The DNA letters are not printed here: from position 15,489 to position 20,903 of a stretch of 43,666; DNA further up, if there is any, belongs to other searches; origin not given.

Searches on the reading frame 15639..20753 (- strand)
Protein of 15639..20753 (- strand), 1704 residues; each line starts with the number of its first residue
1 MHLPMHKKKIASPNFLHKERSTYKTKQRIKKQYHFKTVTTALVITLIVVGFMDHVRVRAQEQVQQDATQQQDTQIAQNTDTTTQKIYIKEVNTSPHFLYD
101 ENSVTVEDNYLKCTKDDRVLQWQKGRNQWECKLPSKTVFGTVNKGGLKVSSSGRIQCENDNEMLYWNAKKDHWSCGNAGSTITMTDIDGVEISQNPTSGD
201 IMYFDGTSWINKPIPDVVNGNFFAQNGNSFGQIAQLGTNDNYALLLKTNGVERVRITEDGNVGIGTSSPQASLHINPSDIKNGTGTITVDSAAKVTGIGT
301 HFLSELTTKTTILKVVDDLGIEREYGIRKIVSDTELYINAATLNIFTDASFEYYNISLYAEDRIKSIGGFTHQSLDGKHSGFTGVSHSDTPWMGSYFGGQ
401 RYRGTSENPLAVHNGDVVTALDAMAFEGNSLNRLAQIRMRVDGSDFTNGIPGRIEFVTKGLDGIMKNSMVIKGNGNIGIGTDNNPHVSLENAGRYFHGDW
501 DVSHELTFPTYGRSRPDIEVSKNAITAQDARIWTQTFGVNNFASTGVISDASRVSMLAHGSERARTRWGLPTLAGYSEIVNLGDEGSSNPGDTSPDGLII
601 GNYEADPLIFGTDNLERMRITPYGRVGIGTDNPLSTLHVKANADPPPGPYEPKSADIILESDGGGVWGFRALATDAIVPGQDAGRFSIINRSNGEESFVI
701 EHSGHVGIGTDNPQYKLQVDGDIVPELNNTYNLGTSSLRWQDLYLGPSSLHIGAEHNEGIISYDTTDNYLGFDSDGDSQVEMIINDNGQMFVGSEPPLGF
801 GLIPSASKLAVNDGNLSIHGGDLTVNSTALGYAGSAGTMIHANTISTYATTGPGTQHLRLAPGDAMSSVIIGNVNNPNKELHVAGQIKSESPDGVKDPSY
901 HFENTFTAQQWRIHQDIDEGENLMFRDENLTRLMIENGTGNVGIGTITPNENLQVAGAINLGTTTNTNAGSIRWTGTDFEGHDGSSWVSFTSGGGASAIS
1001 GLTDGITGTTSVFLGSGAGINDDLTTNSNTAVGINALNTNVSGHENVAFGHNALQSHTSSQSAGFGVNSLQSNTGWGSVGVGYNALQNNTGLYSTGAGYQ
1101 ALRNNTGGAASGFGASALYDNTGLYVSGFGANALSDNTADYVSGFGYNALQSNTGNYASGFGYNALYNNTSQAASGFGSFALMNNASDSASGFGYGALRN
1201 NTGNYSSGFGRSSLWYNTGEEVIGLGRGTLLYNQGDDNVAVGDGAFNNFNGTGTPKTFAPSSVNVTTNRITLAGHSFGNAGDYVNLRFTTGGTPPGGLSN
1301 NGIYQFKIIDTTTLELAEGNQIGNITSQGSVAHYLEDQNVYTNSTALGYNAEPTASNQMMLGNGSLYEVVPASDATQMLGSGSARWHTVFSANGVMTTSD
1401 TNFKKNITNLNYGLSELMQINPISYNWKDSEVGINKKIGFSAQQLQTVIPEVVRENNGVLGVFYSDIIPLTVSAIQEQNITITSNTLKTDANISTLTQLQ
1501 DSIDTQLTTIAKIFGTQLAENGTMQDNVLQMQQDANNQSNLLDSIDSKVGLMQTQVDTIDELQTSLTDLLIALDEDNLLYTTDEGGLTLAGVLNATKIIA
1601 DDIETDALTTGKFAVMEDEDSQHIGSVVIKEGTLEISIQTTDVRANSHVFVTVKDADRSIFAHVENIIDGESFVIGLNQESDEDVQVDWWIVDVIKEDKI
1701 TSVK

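Call 5: search_protein_families(library=pfam, proteins=[window:15639-20753:-], max_evalue=0.001)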
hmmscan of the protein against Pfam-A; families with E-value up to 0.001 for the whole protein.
window:15639-20753:- (1704 aa): 2 families
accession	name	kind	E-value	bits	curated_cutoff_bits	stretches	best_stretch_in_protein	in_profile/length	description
PF13884.11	Peptidase_S74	-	8e-13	48.9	22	1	1399-1454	1-58/58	Chaperone of endosialidase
PF24146.1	K1-lyase_C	-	0.00014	22.7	27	1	1624-1692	4-70/70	K1 capsule-specific polysaccharide lyase, C-terminal domain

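Call 19: search_protein_families(library=ncbifam, proteins=[window:15639-20753:-], max_evalue=0.01)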
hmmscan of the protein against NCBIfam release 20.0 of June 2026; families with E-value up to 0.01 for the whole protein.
window:15639-20753:- (1704 aa): 0 families
